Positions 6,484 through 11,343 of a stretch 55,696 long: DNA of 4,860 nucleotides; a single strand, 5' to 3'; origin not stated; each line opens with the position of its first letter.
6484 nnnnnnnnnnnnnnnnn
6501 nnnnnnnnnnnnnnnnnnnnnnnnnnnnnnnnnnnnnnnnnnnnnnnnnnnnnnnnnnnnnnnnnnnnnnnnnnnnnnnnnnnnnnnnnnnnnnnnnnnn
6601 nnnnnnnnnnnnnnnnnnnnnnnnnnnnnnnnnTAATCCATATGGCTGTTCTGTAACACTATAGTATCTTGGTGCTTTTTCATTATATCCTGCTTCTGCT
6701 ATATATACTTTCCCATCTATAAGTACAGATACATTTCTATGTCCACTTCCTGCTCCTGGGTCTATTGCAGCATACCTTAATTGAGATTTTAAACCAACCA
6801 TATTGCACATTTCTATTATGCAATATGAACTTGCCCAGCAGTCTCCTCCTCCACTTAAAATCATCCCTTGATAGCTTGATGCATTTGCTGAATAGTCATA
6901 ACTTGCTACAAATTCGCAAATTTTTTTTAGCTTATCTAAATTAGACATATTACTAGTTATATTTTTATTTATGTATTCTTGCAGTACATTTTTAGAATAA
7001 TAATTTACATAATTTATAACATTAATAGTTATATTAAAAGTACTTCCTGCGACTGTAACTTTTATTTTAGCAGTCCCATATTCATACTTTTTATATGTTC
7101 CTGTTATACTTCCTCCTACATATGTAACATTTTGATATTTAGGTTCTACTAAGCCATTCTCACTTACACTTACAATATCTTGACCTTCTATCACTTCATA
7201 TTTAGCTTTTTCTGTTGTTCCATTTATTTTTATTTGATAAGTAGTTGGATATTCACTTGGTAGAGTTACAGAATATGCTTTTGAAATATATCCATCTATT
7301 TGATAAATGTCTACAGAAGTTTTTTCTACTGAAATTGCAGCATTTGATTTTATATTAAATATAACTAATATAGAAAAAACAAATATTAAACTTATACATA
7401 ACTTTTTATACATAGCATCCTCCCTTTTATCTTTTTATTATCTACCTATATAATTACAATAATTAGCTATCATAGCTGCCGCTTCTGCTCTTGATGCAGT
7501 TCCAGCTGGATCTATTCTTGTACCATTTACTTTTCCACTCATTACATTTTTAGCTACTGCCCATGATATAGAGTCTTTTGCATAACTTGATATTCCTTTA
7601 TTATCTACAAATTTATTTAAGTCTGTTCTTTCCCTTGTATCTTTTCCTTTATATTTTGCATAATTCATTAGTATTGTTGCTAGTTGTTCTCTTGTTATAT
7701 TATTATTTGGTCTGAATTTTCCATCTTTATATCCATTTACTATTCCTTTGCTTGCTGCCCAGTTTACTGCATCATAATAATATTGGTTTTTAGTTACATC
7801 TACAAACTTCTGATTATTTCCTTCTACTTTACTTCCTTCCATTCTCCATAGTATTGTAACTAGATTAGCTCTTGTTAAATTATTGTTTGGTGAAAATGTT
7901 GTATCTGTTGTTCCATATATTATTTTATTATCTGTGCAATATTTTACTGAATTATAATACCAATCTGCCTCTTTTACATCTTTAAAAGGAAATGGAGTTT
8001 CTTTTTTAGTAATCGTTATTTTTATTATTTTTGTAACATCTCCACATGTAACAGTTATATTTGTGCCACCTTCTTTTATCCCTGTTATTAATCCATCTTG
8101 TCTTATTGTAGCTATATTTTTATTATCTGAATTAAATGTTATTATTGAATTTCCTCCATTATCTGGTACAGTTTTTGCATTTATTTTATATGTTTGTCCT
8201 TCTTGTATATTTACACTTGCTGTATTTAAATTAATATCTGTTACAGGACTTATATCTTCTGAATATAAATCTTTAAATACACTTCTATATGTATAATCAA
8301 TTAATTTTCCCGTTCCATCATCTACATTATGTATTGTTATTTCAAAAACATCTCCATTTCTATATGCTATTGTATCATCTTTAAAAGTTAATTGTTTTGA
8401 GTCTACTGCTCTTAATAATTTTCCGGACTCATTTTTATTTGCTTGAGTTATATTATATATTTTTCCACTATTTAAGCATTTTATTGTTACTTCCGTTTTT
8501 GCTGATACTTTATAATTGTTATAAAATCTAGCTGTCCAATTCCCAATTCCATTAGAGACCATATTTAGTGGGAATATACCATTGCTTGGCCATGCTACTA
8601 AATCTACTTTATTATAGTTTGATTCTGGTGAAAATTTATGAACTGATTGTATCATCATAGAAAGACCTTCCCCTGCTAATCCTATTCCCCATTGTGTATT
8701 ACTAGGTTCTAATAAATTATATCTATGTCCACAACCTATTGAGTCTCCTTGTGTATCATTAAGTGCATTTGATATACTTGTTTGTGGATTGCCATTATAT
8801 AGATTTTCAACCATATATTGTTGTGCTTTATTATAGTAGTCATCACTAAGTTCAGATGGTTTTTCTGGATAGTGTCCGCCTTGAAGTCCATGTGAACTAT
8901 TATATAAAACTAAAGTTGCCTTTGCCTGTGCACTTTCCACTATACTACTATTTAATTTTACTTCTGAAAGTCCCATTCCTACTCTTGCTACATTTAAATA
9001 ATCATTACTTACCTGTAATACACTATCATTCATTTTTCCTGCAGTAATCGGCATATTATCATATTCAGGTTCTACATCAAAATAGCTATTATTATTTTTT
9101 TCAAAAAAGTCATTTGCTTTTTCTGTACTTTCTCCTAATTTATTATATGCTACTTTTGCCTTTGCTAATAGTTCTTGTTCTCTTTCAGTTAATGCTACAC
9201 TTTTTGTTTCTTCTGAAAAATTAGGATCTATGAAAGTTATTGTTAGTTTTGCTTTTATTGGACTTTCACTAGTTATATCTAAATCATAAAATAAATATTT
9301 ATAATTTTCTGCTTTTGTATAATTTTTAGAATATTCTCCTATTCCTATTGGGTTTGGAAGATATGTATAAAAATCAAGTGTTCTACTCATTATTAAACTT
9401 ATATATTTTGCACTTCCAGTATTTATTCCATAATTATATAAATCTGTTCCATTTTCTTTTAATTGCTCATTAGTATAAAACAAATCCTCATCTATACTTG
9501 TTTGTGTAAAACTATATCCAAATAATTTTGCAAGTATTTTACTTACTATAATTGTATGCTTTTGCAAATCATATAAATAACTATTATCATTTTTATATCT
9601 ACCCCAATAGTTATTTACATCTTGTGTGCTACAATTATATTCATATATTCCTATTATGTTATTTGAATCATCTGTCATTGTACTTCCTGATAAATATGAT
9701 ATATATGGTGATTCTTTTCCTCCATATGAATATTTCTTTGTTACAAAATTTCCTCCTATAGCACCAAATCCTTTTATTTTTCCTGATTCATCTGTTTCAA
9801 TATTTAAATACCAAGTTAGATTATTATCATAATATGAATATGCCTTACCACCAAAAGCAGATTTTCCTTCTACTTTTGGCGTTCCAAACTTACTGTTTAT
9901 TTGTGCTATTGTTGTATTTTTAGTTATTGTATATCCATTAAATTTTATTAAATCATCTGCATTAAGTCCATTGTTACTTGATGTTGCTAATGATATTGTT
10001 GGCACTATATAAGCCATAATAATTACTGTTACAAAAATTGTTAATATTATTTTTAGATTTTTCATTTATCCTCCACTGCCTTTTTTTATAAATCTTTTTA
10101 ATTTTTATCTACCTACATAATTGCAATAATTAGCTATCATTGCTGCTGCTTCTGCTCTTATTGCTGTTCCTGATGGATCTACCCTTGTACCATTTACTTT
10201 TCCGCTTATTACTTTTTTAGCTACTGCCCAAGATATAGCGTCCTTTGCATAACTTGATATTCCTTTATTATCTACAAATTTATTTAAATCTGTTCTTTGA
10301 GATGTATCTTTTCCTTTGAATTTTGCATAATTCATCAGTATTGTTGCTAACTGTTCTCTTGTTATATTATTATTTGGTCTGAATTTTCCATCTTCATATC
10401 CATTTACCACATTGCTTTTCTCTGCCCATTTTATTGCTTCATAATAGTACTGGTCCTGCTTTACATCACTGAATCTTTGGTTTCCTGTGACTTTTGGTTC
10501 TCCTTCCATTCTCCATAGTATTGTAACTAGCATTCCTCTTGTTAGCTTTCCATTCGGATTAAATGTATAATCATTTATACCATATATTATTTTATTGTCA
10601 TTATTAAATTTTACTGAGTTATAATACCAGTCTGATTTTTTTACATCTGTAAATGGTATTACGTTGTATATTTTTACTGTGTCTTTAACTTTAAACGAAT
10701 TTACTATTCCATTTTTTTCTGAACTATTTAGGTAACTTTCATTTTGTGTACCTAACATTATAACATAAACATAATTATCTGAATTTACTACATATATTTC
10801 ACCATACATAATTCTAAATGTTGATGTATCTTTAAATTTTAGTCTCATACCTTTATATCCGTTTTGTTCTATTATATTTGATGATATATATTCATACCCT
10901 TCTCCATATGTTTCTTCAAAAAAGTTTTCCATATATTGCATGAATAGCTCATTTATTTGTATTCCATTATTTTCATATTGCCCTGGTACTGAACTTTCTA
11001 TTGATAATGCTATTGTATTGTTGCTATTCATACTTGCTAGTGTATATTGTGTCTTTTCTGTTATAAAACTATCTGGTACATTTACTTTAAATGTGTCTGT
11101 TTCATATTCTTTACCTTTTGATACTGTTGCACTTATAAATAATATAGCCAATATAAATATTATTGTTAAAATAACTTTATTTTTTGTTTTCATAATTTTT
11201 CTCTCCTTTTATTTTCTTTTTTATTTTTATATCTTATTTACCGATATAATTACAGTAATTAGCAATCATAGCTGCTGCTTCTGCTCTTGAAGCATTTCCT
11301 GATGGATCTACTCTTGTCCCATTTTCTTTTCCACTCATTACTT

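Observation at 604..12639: Seven-gene array of SLH-anchored surface proteins: different heads on a near-identical 0.55-kb anchor cassette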

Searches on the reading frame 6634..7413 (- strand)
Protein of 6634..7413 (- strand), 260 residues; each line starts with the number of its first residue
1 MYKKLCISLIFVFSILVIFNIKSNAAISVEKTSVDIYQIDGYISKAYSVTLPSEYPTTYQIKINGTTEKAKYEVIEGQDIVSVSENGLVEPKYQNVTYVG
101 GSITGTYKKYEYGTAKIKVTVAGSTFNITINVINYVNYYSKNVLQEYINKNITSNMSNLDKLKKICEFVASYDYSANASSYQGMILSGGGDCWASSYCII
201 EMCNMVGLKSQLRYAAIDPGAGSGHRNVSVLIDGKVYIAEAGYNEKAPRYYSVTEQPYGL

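Call 38: search_protein_families(library=pfam, proteins=[window:6634-7413:-], max_evalue=5)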
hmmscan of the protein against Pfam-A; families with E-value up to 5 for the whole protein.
window:6634-7413:- (260 aa): 3 families
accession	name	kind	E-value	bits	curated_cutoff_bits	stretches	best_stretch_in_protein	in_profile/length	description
PF01841.26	Transglut_core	-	0.0045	17.7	23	1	150-232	5-98/108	Transglutaminase-like superfamily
PF12698.13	ABC2_membrane_3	-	0.034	13.7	31.6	1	7-157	10-149/347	ABC-2 family transporter protein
PF02369.22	Big_1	-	0.16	12.5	34.9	1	64-132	22-92/93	Bacterial Ig-like domain (group 1)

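Call 54: search_solved_structures(query=window:6634-7413:-, max_evalue=1, show_alignments=1)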
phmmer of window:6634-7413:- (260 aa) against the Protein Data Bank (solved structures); distinct sequences matched with E-value up to 1: 0.

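Call 58: find_homologous_proteins(query=window:6634-7413:-, max_evalue=0.001)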
Query window:6634-7413:- (260 aa): 8 proteins with E <= 0.001 among 736 candidates.
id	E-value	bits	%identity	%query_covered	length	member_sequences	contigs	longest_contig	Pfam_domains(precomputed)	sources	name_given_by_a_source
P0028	2.2e-67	245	50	97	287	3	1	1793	-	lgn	-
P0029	2.3e-62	229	44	98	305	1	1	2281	-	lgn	-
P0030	1.2e-37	148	40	92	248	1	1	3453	-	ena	-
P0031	1.4e-34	138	36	90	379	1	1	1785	PF13306.13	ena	-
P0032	9.5e-34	135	40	80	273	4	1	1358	-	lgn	-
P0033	3.3e-32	130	39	80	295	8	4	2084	-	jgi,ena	-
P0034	1.7e-29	121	41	60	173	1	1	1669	-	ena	-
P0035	2.5e-14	71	60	27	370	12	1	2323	PF13306.13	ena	-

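Call 61: search_solved_structures(query=A1, max_evalue=1, show_alignments=1)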
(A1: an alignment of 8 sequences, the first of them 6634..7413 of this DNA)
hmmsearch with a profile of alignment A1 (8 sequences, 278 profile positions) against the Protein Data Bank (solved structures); distinct sequences matched with E-value up to 1: 0.

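Call 65: predict_structure(alignment_id=A1)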
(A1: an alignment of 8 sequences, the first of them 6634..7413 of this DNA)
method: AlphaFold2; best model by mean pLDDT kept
length: 260 residues; sequences in the alignment: 8
mean_pLDDT: 89.1   pTM: 0.80
mean pLDDT of the five models: 89.1, 89.0, 88.9, 88.7, 88.6
residues with pLDDT >= 90: 185; 70-90: 42; 50-70: 29; < 50: 4
segments of 3 or more residues with pLDDT < 50: 20-23
pLDDT, mean of each block of 10 residues (from residue 1): 60 54 72 96 89 97 93 98 98 89 81 98 96 97 98 98 97 92 94 95 98 86 88 94 80 80
secondary structure, 60 per line:
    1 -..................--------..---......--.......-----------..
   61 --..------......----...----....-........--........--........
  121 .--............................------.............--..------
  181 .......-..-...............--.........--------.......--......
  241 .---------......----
elements in order: H2-19 E33-38 H41-47 E71-76 E81-83 E88-91 E93-100 E103-110 E113-121 E124-134 H135-151 H158-170 H181-187 H192-206 E209-214 E226-232 E235-241 E251-256

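Call 67: fold_search(model_id=the predicted structure, library=pdb)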
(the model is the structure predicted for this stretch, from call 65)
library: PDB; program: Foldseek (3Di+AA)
matches with E <= 10: 1468; with E <= 0.001: 7
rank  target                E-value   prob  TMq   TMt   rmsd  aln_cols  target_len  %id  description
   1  3isr_C                3.9e-04  1.00  0.30  0.28  20.1       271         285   10  The Crystal Structure of a Putative Cysteine Protease from Cytophaga hutchinsonii to 1.9A (released 2009-09-08)
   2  7quz_AAA              5.3e-04  1.00  0.25  0.34  13.6       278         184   10  Crystal structure of the SeMet octameric C-terminal Big_2-CBM56 domains from Paenibacillus illinoisensis (Bacillus c (released 2023-02-01)
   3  7quz_DDD              5.6e-04  1.00  0.25  0.34  13.6       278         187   10  Crystal structure of the SeMet octameric C-terminal Big_2-CBM56 domains from Paenibacillus illinoisensis (Bacillus c (released 2023-02-01)
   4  4xz7_B                8.9e-04  1.00  0.28  0.19  16.0       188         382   16  Crystal structure of a TGase (released 2015-06-24)
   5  3isr_B                9.4e-04  0.99  0.31  0.28  19.2       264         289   11  The Crystal Structure of a Putative Cysteine Protease from Cytophaga hutchinsonii to 1.9A (released 2009-09-08)
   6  7r3t_B                1.0e-03  0.99  0.26  0.35  13.2       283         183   11  Crystal structure of the Dimeric C-terminal Big_2-CBM56 domains from Paenibacillus illinoisensis (Bacillus circulans I (released 2023-02-22)
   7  3isr_A                1.0e-03  0.99  0.30  0.27  19.6       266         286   10  The Crystal Structure of a Putative Cysteine Protease from Cytophaga hutchinsonii to 1.9A (released 2009-09-08)
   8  3ncx_A                1.5e-03  0.95  0.21  0.28  14.9       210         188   15  Crystal structure of EHEC O157:H7 intimin mutant (released 2011-01-05)
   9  7quz_BBB              1.8e-03  1.00  0.25  0.34   2.4       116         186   20  Crystal structure of the SeMet octameric C-terminal Big_2-CBM56 domains from Paenibacillus illinoisensis (Bacillus c (released 2023-02-01)
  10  4xz7_A                1.8e-03  1.00  0.30  0.21  12.5       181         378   19  Crystal structure of a TGase (released 2015-06-24)
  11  8f2o_n                3.0e-03  1.00  0.24  0.14   6.4       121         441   13  Phi-29 expanded, DNA-packaged fiberless prohead (released 2023-11-15)
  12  8zdj_S                3.4e-03  1.00  0.25  0.22   3.1       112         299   20  Cryo-EM structure of Mycobacteriophage Douge genome-packed connector (gp5, gp9, gp10, gp12 and gp13) (released 2025-06-25)
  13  9crn                  3.6e-03  1.00  0.36  0.26   7.9       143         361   12  Crystal structure of Streptococcus pyogenes TglA (released 2024-08-14)
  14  2zqk_B                4.8e-03  0.90  0.21  0.29  14.7       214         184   13  Crystal structure of intimin-Tir68 complex (released 2009-08-18)
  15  2pqt                  5.1e-03  1.00  0.32  0.28   5.2       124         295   15  Human N-acetyltransferase 1 (released 2007-05-15)
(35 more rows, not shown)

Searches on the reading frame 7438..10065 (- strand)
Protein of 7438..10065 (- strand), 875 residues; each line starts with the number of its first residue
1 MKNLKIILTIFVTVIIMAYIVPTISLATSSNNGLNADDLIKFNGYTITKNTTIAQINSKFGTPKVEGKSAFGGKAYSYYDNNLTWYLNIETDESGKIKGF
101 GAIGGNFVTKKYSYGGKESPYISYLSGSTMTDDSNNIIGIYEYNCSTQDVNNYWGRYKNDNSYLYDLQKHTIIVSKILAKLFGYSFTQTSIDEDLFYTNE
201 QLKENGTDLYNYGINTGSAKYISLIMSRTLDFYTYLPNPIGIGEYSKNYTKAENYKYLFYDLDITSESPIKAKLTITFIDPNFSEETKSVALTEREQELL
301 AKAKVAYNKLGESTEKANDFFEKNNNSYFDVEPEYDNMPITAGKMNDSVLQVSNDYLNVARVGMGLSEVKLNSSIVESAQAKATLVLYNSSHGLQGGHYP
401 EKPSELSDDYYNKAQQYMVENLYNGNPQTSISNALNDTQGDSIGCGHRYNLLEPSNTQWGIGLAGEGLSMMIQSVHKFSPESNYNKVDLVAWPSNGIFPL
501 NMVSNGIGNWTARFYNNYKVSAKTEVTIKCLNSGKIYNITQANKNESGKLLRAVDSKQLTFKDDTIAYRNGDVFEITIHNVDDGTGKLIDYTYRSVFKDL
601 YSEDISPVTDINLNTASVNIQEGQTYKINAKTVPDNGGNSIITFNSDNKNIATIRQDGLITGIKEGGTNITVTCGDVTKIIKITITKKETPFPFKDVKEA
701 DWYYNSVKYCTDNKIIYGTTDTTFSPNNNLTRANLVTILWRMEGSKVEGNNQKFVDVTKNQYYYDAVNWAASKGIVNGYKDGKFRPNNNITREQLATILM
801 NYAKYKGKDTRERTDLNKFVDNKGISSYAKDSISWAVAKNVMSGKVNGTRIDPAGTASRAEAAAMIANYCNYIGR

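Call 5: search_protein_families(library=pfam, proteins=[window:7438-10065:-], max_evalue=0.01)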
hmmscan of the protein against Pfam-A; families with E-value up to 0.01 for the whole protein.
window:7438-10065:- (875 aa): 4 families
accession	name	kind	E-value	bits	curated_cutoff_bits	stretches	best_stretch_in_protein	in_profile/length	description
PF00395.25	SLH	-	7.1e-36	122.4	20.8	3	753-796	1-44/44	S-layer homology domain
PF02368.24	Big_2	-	1.1e-12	48.1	22.8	1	607-679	1-73/79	Bacterial Ig-like domain (group 2)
PF22359.2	Big-like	-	5.8e-05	23.7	27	1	643-686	4-47/48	Bacterial Ig-like domain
PF00188.32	CAP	-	0.0075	17.5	21.1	1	355-465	2-104/117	Cysteine-rich secretory protein family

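Call 28: find_encoding_contigs(protein=window:7438-10065:-, flank=10000, max_places=10)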
Protein window:7438-10065:- (875 aa): 3 contigs read that carry it; 3 places shown.
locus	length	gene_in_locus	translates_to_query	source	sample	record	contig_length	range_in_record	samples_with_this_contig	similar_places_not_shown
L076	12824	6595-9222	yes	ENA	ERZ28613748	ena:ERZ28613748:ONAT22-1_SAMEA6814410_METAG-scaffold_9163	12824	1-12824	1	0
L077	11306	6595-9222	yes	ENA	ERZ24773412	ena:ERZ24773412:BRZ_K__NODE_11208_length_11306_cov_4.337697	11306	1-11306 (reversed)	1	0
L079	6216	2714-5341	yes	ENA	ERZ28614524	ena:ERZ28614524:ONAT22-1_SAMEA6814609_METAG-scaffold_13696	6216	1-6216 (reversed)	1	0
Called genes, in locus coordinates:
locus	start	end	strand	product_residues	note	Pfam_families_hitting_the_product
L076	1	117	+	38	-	?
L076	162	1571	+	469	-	PF01943:Polysacc_synt, PF13440:Polysacc_synt_3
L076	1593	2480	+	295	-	PF02485:Branch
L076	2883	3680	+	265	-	PF12784:PDDEXK_2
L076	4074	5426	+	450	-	PF00188:CAP, PF02368:Big_2, PF00395:SLH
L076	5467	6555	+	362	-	PF00395:SLH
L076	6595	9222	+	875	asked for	PF02368:Big_2, PF00395:SLH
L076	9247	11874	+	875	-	PF13306:LRR_5, PF00395:SLH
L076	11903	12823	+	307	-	?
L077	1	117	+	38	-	?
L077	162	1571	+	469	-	PF01943:Polysacc_synt, PF13440:Polysacc_synt_3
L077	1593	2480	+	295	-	PF02485:Branch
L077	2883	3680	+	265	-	PF12784:PDDEXK_2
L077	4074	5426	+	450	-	PF00188:CAP, PF02368:Big_2, PF00395:SLH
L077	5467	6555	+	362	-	PF00395:SLH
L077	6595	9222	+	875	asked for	PF02368:Big_2, PF00395:SLH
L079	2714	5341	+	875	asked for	PF02368:Big_2, PF00395:SLH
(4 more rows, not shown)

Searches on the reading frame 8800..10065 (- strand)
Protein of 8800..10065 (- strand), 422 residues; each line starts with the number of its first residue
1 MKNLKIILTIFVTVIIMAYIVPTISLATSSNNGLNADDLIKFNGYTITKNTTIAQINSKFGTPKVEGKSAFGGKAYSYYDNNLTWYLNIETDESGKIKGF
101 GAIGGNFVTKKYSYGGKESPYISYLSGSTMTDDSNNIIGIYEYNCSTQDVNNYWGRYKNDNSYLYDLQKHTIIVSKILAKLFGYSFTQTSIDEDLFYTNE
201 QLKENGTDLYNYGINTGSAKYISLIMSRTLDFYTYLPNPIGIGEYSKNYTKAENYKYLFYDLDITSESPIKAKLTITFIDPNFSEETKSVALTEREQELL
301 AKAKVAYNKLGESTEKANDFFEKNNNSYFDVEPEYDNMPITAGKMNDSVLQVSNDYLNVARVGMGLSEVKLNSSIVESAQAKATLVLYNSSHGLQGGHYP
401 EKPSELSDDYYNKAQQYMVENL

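Call 38: search_protein_families(library=pfam, proteins=[window:8800-10065:-], max_evalue=5)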
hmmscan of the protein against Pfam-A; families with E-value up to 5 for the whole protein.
window:8800-10065:- (422 aa): 1 family
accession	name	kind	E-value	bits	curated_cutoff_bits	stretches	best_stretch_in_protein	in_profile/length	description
PF14504.11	CAP_assoc_N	-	0.011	16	29.3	1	51-119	3-69/140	CAP-associated N-terminal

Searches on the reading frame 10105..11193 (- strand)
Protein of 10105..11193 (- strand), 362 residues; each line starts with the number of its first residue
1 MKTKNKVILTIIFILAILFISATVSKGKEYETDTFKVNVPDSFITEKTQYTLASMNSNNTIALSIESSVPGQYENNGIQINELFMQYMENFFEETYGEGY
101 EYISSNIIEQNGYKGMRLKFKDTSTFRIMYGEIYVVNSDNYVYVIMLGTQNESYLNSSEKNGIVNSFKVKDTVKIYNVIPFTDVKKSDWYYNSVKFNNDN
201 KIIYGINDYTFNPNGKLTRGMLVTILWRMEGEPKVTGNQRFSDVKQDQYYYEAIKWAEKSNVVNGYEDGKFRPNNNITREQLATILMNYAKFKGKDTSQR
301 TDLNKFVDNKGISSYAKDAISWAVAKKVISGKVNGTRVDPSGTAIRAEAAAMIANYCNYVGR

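Call 5: search_protein_families(library=pfam, proteins=[window:10105-11193:-], max_evalue=0.01)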
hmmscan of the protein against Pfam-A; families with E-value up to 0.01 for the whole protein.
window:10105-11193:- (362 aa): 2 families
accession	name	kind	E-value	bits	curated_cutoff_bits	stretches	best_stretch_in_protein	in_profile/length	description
PF00395.25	SLH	-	8.8e-33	112.5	20.8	3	240-283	1-44/44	S-layer homology domain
PF21615.3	CBM-like_2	-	0.0046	17.4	27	1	29-146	8-124/126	Carbohydrate binding module-like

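Call 51: search_protein_families(library=ncbifam, proteins=[window:10105-11193:-], max_evalue=0.001)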
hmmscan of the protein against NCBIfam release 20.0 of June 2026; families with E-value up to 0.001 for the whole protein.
window:10105-11193:- (362 aa): 1 family
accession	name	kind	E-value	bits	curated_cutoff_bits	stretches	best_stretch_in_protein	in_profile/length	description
NF033190.2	inl_like_NEAT_1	exception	1.6e-12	46.6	1275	1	163-318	564-718/754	NEAT domain-containing leucine-rich repeat protein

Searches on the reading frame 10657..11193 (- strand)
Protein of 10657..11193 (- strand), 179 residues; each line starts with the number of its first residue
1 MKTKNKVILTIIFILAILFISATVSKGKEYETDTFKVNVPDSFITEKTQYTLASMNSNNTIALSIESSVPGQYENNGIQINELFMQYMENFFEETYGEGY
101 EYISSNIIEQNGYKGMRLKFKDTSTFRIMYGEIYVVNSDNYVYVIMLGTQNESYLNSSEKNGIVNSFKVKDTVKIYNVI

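Call 38: search_protein_families(library=pfam, proteins=[window:10657-11193:-], max_evalue=5)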
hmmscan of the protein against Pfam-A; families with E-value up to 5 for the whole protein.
window:10657-11193:- (179 aa): 1 family
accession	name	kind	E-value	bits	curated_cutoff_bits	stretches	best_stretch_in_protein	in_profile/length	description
PF21615.3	CBM-like_2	-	0.00053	20.5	27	1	29-146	8-124/126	Carbohydrate binding module-like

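Call 56: search_solved_structures(query=window:10657-11193:-, max_evalue=1)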
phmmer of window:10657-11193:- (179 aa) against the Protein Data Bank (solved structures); distinct sequences matched with E-value up to 1: 11.
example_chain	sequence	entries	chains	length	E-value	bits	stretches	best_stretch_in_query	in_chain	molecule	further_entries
1jhl_H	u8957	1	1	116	0.24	14.4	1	83-128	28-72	IGG1-KAPPA D11.15 FV (HEAVY CHAIN)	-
10lm_c1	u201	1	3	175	0.33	14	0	4-172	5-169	LEPBI_II0033 protein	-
5bs7_E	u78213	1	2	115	0.44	13.6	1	84-133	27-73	Protein SPT2 homolog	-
1i3g_H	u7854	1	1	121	0.49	13.5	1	83-128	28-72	ANTIBODY FV FRAGMENT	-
6tkc_HHH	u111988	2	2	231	0.8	12.8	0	83-128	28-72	Chilob 7/4 H2 heavy chain C225S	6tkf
6tkb_HHH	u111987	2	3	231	0.81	12.7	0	83-128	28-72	Chilob 7/4 H2 heavy chain C224S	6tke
8pul_A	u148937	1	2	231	0.81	12.7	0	83-128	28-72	ChiLob 7/4 H2 heavy chain K223C/C224S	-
6tkd_HHH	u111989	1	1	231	0.81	12.7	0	83-128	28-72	Chilob 7/4 H2 heavy chain C228S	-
8puk_A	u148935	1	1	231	0.84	12.7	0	83-128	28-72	Chilob 7/4 H2 heavy chain T219C/C224S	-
8yy6_D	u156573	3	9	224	0.95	12.5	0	84-128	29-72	Fab5 H chain | Fab 5 H chain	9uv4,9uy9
6fax_H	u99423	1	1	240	0.96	12.5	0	83-128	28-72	Lob 7.4 heavy chain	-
